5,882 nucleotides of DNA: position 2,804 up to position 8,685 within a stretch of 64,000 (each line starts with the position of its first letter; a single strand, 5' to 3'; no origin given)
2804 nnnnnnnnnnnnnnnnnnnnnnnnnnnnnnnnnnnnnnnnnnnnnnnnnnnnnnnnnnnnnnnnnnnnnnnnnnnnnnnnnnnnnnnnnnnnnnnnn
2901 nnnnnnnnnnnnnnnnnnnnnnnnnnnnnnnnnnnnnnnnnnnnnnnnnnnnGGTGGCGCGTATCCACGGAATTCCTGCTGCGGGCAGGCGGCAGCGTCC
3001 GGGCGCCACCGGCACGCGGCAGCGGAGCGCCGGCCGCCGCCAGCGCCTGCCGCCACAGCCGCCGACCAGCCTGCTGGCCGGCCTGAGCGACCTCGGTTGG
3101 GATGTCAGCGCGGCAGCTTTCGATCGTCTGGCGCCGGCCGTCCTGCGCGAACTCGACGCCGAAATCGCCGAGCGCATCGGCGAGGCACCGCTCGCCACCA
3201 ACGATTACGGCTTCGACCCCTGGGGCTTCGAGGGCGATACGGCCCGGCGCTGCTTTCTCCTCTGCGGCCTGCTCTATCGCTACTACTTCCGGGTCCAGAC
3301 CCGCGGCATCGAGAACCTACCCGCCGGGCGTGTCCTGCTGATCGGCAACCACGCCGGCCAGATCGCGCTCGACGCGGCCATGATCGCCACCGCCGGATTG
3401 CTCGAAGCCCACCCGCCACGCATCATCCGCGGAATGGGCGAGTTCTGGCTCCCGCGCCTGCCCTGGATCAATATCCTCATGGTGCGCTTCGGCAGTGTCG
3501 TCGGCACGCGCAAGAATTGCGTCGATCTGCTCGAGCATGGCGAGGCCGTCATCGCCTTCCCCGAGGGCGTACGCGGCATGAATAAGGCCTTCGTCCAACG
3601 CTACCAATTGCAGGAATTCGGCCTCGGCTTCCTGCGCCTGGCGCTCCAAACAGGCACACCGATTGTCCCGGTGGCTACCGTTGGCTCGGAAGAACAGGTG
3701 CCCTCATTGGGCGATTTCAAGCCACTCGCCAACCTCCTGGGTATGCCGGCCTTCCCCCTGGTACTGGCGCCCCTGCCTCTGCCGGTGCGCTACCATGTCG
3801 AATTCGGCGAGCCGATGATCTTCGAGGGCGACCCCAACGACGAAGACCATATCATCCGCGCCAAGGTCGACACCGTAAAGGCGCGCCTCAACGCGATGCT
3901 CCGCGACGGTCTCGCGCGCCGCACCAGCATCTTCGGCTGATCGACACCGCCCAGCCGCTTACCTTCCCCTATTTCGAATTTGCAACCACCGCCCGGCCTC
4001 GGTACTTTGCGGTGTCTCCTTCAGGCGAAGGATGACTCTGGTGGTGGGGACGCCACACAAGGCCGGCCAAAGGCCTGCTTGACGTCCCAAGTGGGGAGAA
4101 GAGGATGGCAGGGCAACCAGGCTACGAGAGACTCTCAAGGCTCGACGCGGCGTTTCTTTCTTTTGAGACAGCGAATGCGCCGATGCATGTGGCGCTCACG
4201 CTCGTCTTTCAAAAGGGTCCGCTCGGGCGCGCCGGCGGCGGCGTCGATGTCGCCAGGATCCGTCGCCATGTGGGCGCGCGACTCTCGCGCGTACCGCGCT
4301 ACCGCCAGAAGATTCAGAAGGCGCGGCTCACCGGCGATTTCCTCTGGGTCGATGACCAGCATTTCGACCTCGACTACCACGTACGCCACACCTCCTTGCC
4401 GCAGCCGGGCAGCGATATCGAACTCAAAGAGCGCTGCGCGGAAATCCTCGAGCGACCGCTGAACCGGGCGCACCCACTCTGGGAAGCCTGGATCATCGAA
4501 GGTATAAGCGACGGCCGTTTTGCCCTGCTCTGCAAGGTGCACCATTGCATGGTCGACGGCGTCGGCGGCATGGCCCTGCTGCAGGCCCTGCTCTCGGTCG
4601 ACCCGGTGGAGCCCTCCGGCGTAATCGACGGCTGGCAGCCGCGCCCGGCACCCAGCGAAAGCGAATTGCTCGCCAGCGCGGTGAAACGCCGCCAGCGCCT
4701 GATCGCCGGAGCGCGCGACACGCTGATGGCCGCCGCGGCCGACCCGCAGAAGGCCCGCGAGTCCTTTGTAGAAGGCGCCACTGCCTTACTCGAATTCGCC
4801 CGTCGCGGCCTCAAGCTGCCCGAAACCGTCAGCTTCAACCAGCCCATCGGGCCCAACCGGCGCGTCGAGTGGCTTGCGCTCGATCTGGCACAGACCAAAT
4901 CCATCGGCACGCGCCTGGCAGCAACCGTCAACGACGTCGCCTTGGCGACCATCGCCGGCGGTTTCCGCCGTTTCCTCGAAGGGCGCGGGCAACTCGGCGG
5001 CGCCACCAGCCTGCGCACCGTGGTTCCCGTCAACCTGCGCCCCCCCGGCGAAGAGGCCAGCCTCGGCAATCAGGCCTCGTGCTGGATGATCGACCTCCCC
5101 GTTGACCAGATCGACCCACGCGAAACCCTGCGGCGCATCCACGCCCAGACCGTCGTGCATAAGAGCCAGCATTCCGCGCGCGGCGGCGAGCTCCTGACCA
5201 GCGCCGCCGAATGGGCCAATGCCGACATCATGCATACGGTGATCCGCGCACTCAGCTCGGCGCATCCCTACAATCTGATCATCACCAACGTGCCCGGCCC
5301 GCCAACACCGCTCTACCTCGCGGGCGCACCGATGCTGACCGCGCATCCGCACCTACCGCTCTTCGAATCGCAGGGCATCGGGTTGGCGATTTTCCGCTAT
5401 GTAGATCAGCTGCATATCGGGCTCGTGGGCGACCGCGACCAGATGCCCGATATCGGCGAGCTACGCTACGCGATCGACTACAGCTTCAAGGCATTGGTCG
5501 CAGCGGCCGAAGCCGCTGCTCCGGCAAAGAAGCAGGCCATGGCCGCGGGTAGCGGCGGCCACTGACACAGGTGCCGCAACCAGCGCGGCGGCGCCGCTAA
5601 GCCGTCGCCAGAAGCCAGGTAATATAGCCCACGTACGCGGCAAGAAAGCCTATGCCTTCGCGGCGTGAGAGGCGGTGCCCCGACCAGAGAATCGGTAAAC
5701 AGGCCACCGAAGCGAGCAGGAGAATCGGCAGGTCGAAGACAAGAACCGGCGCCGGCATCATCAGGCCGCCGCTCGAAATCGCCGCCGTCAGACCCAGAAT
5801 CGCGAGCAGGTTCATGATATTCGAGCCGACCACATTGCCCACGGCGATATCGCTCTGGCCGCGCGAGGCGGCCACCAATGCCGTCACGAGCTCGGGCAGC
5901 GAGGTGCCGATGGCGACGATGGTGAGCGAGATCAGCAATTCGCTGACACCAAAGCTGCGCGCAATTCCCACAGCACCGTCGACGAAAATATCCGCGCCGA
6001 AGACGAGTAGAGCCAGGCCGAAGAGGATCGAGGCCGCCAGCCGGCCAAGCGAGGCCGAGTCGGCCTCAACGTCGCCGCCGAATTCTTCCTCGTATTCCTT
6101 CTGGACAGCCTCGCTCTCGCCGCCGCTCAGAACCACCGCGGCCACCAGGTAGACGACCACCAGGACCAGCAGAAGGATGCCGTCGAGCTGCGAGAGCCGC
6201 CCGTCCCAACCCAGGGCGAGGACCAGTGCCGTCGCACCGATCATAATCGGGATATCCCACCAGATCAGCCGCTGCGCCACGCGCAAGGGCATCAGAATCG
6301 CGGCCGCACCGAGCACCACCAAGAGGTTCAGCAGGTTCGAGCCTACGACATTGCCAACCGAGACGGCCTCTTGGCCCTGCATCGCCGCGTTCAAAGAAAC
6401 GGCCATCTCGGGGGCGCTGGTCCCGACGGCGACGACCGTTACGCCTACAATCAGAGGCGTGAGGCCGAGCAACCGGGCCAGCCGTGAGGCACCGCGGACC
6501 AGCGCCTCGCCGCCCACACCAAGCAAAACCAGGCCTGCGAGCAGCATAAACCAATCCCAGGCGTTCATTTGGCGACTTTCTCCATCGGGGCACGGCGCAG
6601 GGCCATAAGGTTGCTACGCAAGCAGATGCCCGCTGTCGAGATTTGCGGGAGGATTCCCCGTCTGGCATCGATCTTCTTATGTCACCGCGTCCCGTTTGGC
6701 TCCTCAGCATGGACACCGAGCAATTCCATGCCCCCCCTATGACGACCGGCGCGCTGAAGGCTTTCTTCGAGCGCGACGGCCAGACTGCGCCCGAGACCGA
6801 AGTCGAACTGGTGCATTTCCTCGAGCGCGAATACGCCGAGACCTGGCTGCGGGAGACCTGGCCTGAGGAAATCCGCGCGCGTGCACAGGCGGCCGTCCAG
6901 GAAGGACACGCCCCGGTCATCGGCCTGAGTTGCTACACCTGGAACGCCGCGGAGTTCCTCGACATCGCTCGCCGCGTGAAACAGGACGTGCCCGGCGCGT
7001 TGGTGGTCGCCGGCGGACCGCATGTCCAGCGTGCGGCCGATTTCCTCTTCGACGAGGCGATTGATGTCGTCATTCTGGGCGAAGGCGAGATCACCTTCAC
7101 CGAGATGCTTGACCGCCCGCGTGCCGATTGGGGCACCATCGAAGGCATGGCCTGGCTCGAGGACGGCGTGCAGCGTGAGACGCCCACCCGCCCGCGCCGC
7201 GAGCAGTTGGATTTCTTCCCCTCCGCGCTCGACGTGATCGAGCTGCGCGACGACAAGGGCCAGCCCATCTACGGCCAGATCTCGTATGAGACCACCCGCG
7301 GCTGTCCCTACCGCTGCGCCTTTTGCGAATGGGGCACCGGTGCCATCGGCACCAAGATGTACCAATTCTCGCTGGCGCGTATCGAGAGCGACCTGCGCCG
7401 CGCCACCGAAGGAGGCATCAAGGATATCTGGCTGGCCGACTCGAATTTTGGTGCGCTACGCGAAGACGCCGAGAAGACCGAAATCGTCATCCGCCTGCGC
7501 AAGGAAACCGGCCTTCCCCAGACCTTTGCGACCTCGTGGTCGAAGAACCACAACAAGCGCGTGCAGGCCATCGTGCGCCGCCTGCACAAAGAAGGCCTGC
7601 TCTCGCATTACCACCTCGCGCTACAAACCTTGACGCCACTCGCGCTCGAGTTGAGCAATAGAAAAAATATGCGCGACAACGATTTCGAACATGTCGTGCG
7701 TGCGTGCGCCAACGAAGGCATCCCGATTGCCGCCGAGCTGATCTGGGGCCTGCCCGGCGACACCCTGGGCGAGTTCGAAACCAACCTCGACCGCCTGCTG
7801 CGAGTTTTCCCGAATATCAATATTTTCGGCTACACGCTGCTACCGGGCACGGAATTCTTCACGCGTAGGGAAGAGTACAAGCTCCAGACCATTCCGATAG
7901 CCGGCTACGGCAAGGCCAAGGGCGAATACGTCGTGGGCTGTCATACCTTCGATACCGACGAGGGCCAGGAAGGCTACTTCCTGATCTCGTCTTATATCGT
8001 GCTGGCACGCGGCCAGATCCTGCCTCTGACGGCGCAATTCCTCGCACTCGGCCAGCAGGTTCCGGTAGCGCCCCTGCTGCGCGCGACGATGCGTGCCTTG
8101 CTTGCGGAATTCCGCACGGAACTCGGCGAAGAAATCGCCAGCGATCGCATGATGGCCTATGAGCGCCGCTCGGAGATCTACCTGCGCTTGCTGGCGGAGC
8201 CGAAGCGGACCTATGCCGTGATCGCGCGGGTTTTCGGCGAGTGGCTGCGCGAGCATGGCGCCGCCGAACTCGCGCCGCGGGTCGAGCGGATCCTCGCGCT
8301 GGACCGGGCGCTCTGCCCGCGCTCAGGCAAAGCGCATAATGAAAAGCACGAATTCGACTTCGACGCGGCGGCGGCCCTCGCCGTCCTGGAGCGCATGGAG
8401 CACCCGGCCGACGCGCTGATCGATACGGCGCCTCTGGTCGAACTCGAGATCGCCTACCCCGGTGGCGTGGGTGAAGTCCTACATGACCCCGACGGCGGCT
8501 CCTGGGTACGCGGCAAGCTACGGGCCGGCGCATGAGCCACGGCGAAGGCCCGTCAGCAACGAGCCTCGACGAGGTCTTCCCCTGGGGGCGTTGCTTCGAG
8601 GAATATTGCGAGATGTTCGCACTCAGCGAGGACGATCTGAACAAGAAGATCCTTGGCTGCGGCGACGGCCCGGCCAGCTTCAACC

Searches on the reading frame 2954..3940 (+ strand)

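Call 67: search_protein_families(library=pfam, proteins=[window:2954-3940:+], max_evalue=0.0001)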
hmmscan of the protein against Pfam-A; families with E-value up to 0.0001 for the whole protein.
window:2954-3940:+ (328 aa): 1 family
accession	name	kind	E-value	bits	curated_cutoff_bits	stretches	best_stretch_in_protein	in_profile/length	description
PF01553.26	Acyltransferase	-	5.4e-15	55.8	23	1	113-241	1-130/132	Acyltransferase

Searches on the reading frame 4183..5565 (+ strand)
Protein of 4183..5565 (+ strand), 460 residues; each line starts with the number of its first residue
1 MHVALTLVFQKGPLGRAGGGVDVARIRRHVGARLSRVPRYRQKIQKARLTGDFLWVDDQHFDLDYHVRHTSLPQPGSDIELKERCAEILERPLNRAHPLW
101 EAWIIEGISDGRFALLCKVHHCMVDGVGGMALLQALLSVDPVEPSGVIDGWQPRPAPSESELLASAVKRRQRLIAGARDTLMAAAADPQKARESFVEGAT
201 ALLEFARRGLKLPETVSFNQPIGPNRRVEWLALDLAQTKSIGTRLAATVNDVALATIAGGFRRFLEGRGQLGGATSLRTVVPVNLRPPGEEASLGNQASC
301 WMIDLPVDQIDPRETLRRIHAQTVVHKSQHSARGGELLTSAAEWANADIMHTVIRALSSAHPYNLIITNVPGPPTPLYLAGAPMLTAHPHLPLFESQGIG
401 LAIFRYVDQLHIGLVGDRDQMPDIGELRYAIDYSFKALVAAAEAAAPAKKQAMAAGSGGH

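Call 67: search_protein_families(library=pfam, proteins=[window:4183-5565:+], max_evalue=0.0001)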
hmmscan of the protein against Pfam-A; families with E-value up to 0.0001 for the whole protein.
window:4183-5565:+ (460 aa): 2 families
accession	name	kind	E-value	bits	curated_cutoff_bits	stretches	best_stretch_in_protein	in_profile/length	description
PF03007.21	WS_DGAT_cat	-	1.8e-57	195.6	23.6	1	1-253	18-263/263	Wax ester synthase/diacylglycerol acyltransferase catalytic domain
PF06974.18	WS_DGAT_C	-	1.3e-25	90.5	20.7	1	295-438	2-144/145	WS/DGAT C-terminal domain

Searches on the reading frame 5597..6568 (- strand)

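Call 67: search_protein_families(library=pfam, proteins=[window:5597-6568:-], max_evalue=0.0001)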
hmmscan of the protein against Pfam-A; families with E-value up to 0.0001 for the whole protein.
window:5597-6568:- (323 aa): 1 family
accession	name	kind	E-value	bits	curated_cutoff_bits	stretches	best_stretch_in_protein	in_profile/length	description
PF01699.29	Na_Ca_ex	-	9.1e-61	204.7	24.9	2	179-320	4-150/151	Sodium/calcium exchanger protein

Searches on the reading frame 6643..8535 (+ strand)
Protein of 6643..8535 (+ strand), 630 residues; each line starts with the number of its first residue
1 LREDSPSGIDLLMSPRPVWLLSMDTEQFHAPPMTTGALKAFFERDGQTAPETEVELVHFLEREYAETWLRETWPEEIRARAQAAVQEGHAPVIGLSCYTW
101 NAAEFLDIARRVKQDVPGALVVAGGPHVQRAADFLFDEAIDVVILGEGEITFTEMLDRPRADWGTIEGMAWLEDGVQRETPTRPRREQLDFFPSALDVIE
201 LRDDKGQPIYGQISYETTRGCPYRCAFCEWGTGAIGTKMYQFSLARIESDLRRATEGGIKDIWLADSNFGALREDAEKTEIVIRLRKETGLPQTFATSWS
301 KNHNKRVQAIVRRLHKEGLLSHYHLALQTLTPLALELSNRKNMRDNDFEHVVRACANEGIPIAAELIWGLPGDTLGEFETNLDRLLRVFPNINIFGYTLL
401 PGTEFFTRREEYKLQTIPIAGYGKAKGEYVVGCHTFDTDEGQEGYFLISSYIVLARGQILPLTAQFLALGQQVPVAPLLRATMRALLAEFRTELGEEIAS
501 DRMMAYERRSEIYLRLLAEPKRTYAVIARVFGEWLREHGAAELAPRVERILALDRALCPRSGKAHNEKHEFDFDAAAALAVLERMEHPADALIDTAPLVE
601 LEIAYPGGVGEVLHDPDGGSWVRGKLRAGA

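Call 67: search_protein_families(library=pfam, proteins=[window:6643-8535:+], max_evalue=0.0001)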
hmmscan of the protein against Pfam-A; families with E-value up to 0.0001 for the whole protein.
window:6643-8535:+ (630 aa): 2 families
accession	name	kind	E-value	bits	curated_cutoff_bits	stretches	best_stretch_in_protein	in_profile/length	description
PF04055.27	Radical_SAM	-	1.6e-14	54.8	29.5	1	215-383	1-164/166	Radical SAM superfamily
PF02310.24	B12-binding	-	2.8e-14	53.4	32.1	1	82-155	44-120/121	B12 binding domain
